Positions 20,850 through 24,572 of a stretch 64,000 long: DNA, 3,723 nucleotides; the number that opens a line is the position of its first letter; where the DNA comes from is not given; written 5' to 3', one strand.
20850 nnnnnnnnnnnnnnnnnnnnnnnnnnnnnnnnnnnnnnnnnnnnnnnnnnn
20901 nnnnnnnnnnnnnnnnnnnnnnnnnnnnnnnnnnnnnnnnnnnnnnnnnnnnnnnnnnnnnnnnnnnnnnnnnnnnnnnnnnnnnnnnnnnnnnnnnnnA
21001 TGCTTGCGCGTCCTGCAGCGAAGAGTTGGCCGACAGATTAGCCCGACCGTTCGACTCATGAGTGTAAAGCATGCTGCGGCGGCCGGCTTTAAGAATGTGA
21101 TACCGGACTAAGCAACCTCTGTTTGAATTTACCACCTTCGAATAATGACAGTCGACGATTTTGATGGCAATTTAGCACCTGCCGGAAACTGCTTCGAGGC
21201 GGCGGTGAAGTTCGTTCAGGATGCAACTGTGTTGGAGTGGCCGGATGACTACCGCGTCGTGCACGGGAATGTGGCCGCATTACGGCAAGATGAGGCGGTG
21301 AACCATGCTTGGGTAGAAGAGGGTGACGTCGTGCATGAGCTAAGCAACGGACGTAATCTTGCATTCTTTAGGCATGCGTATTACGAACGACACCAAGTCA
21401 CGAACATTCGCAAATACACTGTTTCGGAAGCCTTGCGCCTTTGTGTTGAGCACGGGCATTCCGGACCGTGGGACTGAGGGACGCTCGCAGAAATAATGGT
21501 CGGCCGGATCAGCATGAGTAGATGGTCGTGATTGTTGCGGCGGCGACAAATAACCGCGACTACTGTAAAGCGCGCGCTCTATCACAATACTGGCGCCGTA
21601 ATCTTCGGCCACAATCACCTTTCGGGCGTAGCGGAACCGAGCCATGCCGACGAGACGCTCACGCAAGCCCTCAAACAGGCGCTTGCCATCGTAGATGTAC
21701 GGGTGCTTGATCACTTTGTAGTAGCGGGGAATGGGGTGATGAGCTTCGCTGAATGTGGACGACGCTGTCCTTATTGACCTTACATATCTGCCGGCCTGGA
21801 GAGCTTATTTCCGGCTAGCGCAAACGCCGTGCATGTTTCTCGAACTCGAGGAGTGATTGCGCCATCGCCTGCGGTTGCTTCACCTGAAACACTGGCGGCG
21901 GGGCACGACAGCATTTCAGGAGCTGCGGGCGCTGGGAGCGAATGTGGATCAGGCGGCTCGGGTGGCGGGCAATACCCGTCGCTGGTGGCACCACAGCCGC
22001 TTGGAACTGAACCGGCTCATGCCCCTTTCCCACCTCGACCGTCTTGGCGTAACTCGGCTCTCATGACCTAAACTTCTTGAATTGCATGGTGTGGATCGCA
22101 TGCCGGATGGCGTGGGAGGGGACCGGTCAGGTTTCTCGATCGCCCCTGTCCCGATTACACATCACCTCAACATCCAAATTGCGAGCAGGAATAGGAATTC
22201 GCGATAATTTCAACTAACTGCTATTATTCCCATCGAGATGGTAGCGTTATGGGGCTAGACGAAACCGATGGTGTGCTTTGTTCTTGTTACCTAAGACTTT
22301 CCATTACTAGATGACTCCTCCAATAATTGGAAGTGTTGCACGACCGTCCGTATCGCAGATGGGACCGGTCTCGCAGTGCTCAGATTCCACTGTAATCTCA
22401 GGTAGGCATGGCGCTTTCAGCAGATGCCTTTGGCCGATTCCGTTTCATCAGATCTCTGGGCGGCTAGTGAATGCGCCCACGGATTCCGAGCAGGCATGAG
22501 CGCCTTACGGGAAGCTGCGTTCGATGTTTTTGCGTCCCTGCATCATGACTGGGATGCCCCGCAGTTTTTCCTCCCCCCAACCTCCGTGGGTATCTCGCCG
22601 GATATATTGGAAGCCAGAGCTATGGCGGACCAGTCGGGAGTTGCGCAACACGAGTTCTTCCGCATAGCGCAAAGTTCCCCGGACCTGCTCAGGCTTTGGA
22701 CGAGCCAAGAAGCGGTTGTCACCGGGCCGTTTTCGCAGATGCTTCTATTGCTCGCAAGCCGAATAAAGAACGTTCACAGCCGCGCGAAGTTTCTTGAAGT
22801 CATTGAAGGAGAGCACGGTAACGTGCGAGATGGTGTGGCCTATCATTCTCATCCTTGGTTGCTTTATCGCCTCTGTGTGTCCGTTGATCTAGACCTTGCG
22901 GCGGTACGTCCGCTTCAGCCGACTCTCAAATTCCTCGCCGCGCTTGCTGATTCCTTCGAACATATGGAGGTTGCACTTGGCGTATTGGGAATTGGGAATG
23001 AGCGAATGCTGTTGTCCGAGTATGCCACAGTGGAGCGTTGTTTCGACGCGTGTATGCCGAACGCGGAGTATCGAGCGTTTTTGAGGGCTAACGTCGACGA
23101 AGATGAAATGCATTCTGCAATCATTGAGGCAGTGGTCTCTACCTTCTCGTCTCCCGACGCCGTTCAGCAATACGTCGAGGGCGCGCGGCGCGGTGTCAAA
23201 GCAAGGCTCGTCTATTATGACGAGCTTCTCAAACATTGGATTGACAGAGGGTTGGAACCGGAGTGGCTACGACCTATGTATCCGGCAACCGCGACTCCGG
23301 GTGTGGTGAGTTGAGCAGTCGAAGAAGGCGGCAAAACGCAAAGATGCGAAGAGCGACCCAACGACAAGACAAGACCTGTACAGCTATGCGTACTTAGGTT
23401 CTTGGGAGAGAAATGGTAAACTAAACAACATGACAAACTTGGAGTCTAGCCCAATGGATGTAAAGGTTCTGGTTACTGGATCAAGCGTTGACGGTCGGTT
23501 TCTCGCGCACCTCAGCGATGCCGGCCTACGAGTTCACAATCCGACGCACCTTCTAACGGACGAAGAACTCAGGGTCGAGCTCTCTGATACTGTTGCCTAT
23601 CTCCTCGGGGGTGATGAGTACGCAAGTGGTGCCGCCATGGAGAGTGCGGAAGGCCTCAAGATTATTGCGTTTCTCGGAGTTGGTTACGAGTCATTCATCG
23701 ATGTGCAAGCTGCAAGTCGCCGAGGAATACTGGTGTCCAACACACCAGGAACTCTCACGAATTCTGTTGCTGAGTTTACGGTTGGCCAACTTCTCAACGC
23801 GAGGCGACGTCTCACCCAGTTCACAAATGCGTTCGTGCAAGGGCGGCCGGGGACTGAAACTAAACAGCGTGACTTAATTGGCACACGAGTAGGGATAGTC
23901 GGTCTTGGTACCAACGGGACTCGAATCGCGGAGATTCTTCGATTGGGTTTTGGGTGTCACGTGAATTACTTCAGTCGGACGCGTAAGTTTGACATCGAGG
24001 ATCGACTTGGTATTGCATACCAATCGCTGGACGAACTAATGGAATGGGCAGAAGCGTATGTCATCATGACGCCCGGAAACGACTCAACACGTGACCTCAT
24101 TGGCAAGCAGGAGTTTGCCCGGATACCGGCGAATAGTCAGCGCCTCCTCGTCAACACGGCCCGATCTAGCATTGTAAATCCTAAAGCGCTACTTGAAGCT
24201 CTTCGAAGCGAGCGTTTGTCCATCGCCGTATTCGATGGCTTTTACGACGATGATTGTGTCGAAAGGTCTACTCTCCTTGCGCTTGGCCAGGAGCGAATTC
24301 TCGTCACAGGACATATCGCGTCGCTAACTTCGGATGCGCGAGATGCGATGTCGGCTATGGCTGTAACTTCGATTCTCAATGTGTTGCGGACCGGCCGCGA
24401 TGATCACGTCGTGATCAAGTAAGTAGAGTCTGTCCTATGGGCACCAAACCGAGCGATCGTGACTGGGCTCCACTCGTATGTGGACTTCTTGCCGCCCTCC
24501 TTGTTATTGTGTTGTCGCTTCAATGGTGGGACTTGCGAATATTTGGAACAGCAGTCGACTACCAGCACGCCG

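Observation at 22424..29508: NACHT-HEAT-FGE-sulfatase STAND protein embedded in a small oxidoreductase/aldolase gene cluster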

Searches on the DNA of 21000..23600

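Call 63: search_rna_families(source=window, start=21000, end=23600, threshold=evalue, max_evalue=1)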
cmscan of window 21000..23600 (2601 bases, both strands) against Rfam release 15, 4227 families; matches with E-value up to 1: 0.
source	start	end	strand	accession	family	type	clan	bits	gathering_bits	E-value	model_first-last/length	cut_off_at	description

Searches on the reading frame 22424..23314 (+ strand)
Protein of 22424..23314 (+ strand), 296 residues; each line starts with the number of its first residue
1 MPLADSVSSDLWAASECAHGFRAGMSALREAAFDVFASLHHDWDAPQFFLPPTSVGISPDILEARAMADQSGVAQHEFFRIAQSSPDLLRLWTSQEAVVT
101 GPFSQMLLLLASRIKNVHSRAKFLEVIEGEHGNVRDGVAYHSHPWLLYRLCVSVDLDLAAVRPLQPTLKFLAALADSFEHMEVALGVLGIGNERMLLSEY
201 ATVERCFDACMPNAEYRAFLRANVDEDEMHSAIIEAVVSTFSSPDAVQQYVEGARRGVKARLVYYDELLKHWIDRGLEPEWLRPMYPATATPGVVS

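Call 4: search_protein_families(library=pfam, proteins=[window:22424-23314:+], max_evalue=0.01)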
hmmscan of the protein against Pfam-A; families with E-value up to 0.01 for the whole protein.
window:22424-23314:+ (296 aa): 1 family
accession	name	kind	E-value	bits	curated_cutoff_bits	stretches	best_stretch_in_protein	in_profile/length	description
PF14518.11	Haem_oxygenas_2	-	9.6e-11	42.2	28.9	1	91-261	2-176/177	Iron-containing redox enzyme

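Call 5: search_protein_families(library=ncbifam, proteins=[window:22424-23314:+], max_evalue=0.01)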
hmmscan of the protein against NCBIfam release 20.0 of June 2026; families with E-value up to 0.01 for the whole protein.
window:22424-23314:+ (296 aa): 0 families

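Call 6: search_protein_families(library=padloc, proteins=[window:22424-23314:+], max_evalue=0.01)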
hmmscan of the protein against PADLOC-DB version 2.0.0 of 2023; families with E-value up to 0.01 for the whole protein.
window:22424-23314:+ (296 aa): 0 families

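Call 29: search_solved_structures(query=window:22496-23314:+, max_evalue=1)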
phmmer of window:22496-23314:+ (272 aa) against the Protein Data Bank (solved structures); distinct sequences matched with E-value up to 1: 3.
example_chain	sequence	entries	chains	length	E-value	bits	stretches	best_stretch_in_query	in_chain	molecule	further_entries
3bjd_A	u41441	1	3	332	0.27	13.8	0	100-164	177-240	Putative 3-oxoacyl-(acyl-carrier-protein) synthase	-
8w1q_A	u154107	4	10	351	0.32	13.5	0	99-164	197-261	Pyrroloquinoline quinone (Coenzyme PQQ) biosynthesis protein C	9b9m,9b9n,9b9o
8v2d_J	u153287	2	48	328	0.48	13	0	28-64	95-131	O43_129 component A | O43_129_+4 component A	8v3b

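Call 90: find_homologous_proteins(query=window:22496-23314:+, max_evalue=0.00001)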
Query window:22496-23314:+ (272 aa): 17 proteins with E <= 0.00001 among 2123 candidates.
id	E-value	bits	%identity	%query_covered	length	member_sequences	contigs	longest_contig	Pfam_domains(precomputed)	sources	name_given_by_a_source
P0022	2.6e-179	612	100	100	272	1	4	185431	PF14518.12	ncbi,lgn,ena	-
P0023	7.5e-91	322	60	93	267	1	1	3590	PF14518.12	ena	-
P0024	7.6e-82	293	54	94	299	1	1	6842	PF14518.12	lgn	-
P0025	9.4e-74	266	49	96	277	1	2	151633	PF14518.12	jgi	jgi:hypothetical protein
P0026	1.8e-67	246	54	84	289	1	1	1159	PF14518.12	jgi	jgi:Iron-containing redox enzyme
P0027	5.6e-67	244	51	84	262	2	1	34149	PF14518.12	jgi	jgi:hypothetical protein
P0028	2.1e-64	235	49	84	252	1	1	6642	PF14518.12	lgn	-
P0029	2.2e-63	232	50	83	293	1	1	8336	PF14518.12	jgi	jgi:hypothetical protein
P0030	2.3e-61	226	44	91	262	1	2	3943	PF14518.12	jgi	-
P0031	5.0e-56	208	47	84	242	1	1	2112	PF14518.12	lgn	-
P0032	5.0e-55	205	42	85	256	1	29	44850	PF14518.12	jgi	jgi:hypothetical protein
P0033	3.0e-54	202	43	83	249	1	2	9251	PF14518.12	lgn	-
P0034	7.9e-53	198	43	85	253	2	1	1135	PF14518.12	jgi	-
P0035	8.9e-53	197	44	82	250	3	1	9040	PF14518.12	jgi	jgi:hypothetical protein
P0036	1.1e-51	194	44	84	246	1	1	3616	PF14518.12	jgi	jgi:pyrroloquinoline quinone (PQQ) biosynthesis protein C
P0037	2.4e-51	193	45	79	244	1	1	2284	PF14518.12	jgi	jgi:hypothetical protein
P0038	4.5e-48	182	40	83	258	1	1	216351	PF14518.12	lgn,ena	-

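Call 91: find_encoding_contigs(protein=P0032, flank=8000, max_places=3)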
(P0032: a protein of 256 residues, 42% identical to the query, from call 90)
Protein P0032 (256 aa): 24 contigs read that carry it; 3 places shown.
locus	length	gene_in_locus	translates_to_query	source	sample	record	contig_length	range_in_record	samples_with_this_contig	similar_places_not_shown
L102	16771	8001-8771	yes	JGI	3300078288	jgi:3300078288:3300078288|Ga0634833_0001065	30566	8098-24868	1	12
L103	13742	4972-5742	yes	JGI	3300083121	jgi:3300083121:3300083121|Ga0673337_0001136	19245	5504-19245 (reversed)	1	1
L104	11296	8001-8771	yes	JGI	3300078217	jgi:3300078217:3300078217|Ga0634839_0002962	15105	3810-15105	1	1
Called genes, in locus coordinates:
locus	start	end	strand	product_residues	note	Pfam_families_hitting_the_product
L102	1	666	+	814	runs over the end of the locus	PF24957:DrmE_C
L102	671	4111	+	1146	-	PF00270:DEAD (faint), PF00271:Helicase_C (weak)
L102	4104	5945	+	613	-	-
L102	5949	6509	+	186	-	PF13091:PLDc_2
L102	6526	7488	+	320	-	-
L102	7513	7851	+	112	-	-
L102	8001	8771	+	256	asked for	PF14518:Haem_oxygenas_2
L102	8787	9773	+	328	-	PF00389:2-Hacid_dh, PF02826:2-Hacid_dh_C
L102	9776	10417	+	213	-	-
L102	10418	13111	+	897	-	PF03781:FGE-sulfatase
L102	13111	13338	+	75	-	-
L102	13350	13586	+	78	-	-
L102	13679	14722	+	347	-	PF01266:DAO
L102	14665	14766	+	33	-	-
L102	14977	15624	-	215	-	-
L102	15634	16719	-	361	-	-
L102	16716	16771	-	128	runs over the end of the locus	-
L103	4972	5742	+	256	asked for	PF14518:Haem_oxygenas_2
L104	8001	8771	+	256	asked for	PF14518:Haem_oxygenas_2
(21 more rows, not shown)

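Call 95: search_protein_families(library=padloc, proteins=[L102:671-4111:+, L102:4104-5945:+, L102:5949-6509:+], max_evalue=0.00001)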
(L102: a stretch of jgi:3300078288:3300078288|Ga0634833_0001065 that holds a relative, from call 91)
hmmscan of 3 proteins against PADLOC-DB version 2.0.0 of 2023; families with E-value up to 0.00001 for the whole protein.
L102:671-4111:+ (1146 aa): 9 families
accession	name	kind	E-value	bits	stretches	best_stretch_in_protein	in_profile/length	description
PDLC02576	DrmA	-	7.6e-151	502.2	1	193-1125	257-1222/1235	DrmA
PDLC02575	DrmA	-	7.9e-116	385.9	1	352-1019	28-714/837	DrmA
PDLC02571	DrmA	-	5.7e-97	323.6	2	625-1020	767-1158/1282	DrmA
PDLC02567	DrmA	-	6.3e-64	213.8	1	426-1017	992-1606/1750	DrmA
PDLC02577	DrmA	-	2.7e-54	182.5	1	493-1018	12-560/697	DrmA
PDLC02568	DrmA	-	1.3e-44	150.9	1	619-1033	76-489/611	DrmA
PDLC02574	DrmA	-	7.5e-24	82.2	1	918-1019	37-138/269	DrmA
PDLC02573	DrmA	-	3.6e-18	63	1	589-1021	474-899/1018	DrmA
PDLC02569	DrmA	-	8.7e-06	21.8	0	921-983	833-895/1095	DrmA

L102:4104-5945:+ (613 aa): 4 families
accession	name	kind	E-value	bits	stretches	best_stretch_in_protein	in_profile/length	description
PDLC02582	DrmB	-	8.6e-52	174.6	2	374-596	412-636/649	DrmB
PDLC02583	DrmB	-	1.1e-10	39.3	1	482-594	475-603/606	DrmB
PDLC02579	DrmB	-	4.4e-06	23.8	0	484-593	175-302/314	DrmB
PDLC02581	DrmB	-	4.5e-06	23.3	0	450-581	408-530/585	DrmB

L102:5949-6509:+ (186 aa): 19 families
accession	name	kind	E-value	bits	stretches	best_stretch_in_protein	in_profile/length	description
PDLC02606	DrmC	-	7.5e-16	56.4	1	4-159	15-168/182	DrmC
PDLC02585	DrmC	-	2e-15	55.1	1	3-153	85-233/253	DrmC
PDLC02588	DrmC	-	1.5e-14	52.3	1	23-154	98-232/256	DrmC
PDLC02607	DrmC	-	1.6e-14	51.9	1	4-151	91-239/265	DrmC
PDLC02595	DrmC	-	3.2e-14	51.3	1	23-171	110-265/269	DrmC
PDLC02614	DrmC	-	7.6e-14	49.8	1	32-160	24-146/153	DrmC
PDLC02616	DrmC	-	3.9e-11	41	1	3-170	61-221/224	DrmC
PDLC02605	DrmC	-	1.2e-10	39.4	1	6-171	98-266/270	DrmC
PDLC02597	DrmC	-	1.4e-10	39.4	1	6-150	79-220/242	DrmC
PDLC02615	DrmC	-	3.7e-10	37.5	1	25-172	67-215/218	DrmC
PDLC03922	MkoB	-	3.2e-09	34.6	1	33-152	315-432/610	-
PDLC02601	DrmC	-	1.3e-08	32.6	1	114-165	234-285/295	DrmC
PDLC02604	DrmC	-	3.6e-08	31.8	1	114-166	31-83/92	DrmC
PDLC02602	DrmC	-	8.6e-08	29.5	1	103-152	184-235/381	DrmC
PDLC02610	DrmC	-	1.4e-06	27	1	114-155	45-87/107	DrmC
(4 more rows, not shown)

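Call 114: search_protein_families(library=pfam, proteins=[L102:10418-13111:+, L102:9776-10417:+], max_evalue=1)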
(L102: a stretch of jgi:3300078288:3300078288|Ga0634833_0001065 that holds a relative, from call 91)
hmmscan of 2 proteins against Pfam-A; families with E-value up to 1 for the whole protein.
L102:10418-13111:+ (897 aa): 3 families
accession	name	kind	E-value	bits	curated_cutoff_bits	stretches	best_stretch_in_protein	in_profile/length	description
PF03781.23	FGE-sulfatase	-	3.8e-34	118.9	23.3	1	619-891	33-254/255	Sulfatase-modifying factor enzyme 1-like domain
PF05729.18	NACHT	-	0.00012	22.4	26.7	1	102-272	3-164/167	NACHT domain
PF20720.3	nSTAND3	-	0.0027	17.8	27.2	1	97-125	15-43/155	Novel STAND NTPase 3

L102:9776-10417:+ (213 aa): 2 families
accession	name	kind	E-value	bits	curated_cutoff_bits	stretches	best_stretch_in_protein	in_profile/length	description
PF05231.19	MASE1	-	0.0031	17.1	29.8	1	11-94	112-195/299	MASE1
PF09990.14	DUF2231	-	0.089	13.3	26.4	1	15-77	10-67/139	Predicted membrane protein (DUF2231)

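Call 117: search_dna_similar(query=window:22496-23311:+, collection=plasmids, mode=protein, max_rows=8, max_evalue=0.001)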
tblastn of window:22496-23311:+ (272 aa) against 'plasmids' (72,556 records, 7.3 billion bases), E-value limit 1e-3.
No match.

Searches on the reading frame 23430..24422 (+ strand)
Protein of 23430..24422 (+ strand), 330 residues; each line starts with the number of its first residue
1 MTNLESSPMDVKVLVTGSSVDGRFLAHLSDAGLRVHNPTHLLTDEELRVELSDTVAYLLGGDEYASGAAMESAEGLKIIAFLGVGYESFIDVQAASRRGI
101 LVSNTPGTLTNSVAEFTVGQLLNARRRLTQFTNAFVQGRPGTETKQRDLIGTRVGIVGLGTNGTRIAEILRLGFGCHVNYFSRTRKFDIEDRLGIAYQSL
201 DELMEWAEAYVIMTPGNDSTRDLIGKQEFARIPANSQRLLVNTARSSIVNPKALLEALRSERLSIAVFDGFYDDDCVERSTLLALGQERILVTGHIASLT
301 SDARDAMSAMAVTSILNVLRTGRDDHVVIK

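Call 4: search_protein_families(library=pfam, proteins=[window:23430-24422:+], max_evalue=0.01)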
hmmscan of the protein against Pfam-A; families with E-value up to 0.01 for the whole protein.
window:23430-24422:+ (330 aa): 2 families
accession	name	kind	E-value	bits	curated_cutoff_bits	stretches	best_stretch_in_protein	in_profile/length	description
PF02826.25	2-Hacid_dh_C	-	2.3e-34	118.8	25.1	1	119-297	2-178/178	D-isomer specific 2-hydroxyacid dehydrogenase, NAD binding domain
PF00389.36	2-Hacid_dh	-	1.5e-19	70.4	24.6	1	25-328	12-133/134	D-isomer specific 2-hydroxyacid dehydrogenase, catalytic domain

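Call 5: search_protein_families(library=ncbifam, proteins=[window:23430-24422:+], max_evalue=0.01)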
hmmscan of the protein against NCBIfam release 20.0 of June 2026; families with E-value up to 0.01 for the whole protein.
window:23430-24422:+ (330 aa): 21 families
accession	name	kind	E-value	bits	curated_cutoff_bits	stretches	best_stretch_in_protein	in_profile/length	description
NF009714.1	PRK13243.1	equivalog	5.1e-44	151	455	1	69-317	61-311/332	glyoxylate reductase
TIGR01327.1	PGDH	equivalog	1.7e-39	136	454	1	13-328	2-310/525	phosphoglycerate dehydrogenase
NF011938.0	PRK15409.1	equivalog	3.7e-34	118.2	492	1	50-321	41-311/324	glyoxylate/hydroxypyruvate reductase GhrB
NF005069.0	PRK06487.1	equivalog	4.9e-31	108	448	1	68-310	62-302/320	2-hydroxyacid dehydrogenase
NF008759.0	PRK11790.1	equivalog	8.1e-30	103.8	404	1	20-323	20-321/410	phosphoglycerate dehydrogenase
NF006263.0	PRK08410.1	equivalog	7.1e-29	101.2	389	1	69-315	57-303/311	D-2-hydroxyacid dehydrogenase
NF041369.1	Dhydh_Halo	equivalog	6.4e-25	88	400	1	56-314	36-290/305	D-2-hydroxyacid dehydrogenase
NF005750.0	PRK07574.1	equivalog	6.3e-23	81.4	329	1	64-285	103-325/386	NAD-dependent formate dehydrogenase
NF000492.1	vanH_gen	exception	1e-21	77.3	540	1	74-302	65-294/312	D-lactate dehydrogenase VanH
NF006374.0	PRK08605.1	subfamily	1.8e-21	76.6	356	1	75-323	69-326/332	D-lactate dehydrogenase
NF001309.0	PRK00257.1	equivalog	1.6e-18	66.8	434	1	77-320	60-279/379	4-phosphoerythronate dehydrogenase PdxB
NF005387.0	PRK06932.1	equivalog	4.3e-18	65.3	492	1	70-302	60-292/314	2-hydroxyacid dehydrogenase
NF000371.1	vanH_Agroup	exception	6.1e-17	61.8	700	1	74-303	70-300/322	VanH-A/VanH-Pt family D-lactate dehydrogenase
NF009127.0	PRK12480.1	equivalog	1.4e-15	57.2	579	1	74-323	68-324/330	D-lactate dehydrogenase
NF005027.0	PRK06436.1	equivalog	1.7e-15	57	261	1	77-319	51-280/303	2-hydroxyacid dehydrogenase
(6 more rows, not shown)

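Call 6: search_protein_families(library=padloc, proteins=[window:23430-24422:+], max_evalue=0.01)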
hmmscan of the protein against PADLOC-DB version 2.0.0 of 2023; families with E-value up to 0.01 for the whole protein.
window:23430-24422:+ (330 aa): 0 families
